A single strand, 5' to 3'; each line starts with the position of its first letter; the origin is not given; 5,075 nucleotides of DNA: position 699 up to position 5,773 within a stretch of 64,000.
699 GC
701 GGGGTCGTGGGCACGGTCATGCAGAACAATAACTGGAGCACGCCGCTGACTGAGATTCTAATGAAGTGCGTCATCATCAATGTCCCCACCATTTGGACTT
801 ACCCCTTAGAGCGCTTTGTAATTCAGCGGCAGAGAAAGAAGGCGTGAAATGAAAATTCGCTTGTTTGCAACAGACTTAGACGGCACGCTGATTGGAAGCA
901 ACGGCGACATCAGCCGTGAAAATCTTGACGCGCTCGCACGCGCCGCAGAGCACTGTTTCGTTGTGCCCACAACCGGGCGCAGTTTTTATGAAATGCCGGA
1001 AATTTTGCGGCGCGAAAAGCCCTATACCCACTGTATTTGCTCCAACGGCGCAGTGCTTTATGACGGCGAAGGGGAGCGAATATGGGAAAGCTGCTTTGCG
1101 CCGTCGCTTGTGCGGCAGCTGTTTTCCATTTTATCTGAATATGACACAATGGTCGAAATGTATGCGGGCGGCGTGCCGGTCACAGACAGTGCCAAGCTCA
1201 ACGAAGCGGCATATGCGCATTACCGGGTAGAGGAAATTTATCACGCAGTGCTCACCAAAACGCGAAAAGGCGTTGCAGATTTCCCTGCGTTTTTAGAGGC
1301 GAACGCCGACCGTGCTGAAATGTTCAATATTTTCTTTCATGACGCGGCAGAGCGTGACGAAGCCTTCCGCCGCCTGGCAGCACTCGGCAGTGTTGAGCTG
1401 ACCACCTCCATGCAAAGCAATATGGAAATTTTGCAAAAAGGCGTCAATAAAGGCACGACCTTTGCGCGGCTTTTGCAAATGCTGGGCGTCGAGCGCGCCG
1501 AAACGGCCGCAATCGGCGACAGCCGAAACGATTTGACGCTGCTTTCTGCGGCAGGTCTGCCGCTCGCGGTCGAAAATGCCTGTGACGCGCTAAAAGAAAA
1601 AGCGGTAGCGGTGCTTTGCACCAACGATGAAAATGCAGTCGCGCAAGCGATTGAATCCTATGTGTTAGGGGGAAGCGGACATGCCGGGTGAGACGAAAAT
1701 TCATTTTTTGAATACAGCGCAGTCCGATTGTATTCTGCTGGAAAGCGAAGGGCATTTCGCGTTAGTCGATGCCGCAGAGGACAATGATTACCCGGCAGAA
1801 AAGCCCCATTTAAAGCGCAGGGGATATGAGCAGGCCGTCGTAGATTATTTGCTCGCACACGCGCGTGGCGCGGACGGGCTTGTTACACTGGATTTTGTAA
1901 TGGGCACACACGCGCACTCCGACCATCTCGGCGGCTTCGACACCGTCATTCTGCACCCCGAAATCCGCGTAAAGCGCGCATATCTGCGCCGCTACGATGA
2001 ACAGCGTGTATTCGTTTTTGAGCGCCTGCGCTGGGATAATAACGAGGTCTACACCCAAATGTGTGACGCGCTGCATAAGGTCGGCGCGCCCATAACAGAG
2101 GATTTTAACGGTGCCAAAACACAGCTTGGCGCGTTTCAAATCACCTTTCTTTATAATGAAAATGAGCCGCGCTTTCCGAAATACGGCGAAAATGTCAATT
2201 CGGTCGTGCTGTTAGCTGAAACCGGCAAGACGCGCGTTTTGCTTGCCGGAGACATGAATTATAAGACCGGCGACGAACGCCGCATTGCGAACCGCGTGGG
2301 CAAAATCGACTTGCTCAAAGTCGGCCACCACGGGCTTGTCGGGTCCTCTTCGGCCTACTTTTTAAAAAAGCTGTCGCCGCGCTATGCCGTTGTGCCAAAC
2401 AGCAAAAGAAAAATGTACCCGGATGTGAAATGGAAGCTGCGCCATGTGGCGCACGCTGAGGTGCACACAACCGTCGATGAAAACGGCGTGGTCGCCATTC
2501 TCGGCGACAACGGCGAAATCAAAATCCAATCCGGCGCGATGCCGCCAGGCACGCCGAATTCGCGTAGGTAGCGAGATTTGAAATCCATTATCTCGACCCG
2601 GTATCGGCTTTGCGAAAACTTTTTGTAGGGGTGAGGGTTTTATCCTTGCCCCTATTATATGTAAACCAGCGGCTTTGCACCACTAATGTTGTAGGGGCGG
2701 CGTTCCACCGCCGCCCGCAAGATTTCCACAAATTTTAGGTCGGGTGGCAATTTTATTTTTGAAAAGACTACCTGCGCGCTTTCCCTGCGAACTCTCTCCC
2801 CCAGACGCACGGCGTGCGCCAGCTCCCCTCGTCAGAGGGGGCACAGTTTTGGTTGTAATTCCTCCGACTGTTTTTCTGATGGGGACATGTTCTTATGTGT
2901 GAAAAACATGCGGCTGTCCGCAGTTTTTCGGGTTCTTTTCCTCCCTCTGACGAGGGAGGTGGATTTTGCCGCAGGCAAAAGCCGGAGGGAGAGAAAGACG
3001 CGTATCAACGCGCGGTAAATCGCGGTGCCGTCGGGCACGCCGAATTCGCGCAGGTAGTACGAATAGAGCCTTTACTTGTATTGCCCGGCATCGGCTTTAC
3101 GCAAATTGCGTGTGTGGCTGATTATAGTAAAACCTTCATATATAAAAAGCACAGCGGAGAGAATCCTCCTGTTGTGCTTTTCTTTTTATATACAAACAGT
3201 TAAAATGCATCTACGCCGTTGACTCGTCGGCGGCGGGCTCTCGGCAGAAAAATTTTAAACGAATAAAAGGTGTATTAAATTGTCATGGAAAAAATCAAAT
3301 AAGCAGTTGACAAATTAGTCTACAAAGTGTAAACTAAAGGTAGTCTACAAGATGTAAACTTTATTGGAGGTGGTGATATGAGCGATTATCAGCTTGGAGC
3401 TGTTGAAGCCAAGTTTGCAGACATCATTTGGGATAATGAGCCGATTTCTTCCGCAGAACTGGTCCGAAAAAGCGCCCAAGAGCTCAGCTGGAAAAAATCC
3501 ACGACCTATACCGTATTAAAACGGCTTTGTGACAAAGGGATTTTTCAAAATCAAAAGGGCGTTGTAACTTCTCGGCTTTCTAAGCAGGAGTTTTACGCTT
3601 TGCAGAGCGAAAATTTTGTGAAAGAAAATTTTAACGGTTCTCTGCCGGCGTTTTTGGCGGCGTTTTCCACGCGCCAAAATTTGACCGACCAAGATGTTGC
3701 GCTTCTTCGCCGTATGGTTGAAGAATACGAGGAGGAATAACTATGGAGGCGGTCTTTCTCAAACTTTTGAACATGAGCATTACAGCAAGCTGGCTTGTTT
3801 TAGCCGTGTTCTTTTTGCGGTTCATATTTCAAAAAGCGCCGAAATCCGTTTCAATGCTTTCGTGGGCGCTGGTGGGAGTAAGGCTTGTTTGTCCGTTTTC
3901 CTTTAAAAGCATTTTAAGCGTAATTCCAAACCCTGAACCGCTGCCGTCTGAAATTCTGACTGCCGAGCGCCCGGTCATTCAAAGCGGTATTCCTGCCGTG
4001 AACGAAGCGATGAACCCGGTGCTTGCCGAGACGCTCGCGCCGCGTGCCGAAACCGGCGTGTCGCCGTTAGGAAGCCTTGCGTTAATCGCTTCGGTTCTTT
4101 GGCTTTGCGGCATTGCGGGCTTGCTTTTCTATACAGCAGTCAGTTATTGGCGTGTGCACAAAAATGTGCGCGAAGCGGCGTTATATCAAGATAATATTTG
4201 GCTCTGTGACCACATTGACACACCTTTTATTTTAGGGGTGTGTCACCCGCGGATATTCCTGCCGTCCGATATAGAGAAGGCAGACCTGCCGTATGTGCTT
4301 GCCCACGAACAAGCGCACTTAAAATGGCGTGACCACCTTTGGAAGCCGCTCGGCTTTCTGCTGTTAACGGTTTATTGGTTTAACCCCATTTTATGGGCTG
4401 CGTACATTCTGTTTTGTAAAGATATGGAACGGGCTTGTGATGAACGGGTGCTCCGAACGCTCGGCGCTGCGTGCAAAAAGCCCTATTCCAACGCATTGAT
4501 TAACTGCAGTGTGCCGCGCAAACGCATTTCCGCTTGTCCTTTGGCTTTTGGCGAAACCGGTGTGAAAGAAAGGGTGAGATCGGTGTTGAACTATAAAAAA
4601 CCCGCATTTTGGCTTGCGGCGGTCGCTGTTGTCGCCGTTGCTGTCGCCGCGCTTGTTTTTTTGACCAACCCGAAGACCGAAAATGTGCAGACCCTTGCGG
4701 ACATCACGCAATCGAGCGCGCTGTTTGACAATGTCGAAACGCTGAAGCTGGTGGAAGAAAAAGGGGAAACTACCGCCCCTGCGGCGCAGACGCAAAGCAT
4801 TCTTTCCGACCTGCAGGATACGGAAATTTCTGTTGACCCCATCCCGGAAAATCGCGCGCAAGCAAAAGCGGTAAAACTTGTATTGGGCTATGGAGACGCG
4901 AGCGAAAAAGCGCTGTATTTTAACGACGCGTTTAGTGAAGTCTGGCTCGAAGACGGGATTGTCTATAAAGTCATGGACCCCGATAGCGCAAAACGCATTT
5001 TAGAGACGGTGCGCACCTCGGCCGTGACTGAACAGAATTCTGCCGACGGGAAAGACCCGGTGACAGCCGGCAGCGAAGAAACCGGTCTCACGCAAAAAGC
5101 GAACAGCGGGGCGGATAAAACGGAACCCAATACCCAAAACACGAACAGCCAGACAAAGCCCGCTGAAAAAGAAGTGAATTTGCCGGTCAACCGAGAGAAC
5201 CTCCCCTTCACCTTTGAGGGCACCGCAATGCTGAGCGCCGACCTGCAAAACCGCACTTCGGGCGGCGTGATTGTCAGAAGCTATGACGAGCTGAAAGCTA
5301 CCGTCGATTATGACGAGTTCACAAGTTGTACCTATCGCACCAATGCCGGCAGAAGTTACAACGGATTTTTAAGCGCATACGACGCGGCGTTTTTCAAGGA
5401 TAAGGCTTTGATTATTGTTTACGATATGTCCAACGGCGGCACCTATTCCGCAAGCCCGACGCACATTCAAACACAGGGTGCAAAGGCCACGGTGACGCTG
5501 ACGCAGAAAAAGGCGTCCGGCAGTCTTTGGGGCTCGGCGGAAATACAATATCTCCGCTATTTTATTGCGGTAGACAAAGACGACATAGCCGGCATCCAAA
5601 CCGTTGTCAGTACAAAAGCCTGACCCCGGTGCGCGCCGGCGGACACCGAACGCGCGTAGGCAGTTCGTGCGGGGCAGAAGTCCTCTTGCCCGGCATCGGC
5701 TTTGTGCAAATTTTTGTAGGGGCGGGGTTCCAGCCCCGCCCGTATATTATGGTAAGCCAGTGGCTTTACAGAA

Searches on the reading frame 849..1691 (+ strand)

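Call 81: search_protein_families(library=pfam, proteins=[window:849-1691:+], max_evalue=0.00001)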
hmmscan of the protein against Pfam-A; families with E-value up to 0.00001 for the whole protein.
window:849-1691:+ (280 aa): 3 families
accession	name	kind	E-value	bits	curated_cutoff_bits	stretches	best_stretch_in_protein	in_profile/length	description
PF08282.18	Hydrolase_3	-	5.6e-44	151.2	20.9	1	6-268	1-255/255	haloacid dehalogenase-like hydrolase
PF05116.19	S6PP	-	1.6e-11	44.7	20.3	0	181-250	146-215/247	Sucrose-6F-phosphate phosphohydrolase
PF00702.32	Hydrolase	-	1.8e-10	42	26.4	1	3-236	1-191/191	haloacid dehalogenase-like hydrolase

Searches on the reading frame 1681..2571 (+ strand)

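Call 81: search_protein_families(library=pfam, proteins=[window:1681-2571:+], max_evalue=0.00001)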
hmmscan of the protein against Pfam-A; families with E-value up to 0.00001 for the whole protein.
window:1681-2571:+ (296 aa): 2 families
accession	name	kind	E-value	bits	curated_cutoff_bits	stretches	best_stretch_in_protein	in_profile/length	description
PF00753.33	Lactamase_B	-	4.4e-10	40.3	22.7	1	13-238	4-192/196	Metallo-beta-lactamase superfamily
PF12706.13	Lactamase_B_2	-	3.3e-06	27.3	27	1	63-212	24-160/200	Beta-lactamase superfamily domain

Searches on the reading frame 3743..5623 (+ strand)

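Call 81: search_protein_families(library=pfam, proteins=[window:3743-5623:+], max_evalue=0.00001)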
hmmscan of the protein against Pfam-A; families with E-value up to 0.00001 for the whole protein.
window:3743-5623:+ (626 aa): 1 family
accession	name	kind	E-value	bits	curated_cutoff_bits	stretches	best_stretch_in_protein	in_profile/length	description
PF05569.17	Peptidase_M56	-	8.2e-49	166.8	31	1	7-279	2-294/296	BlaR1 peptidase M56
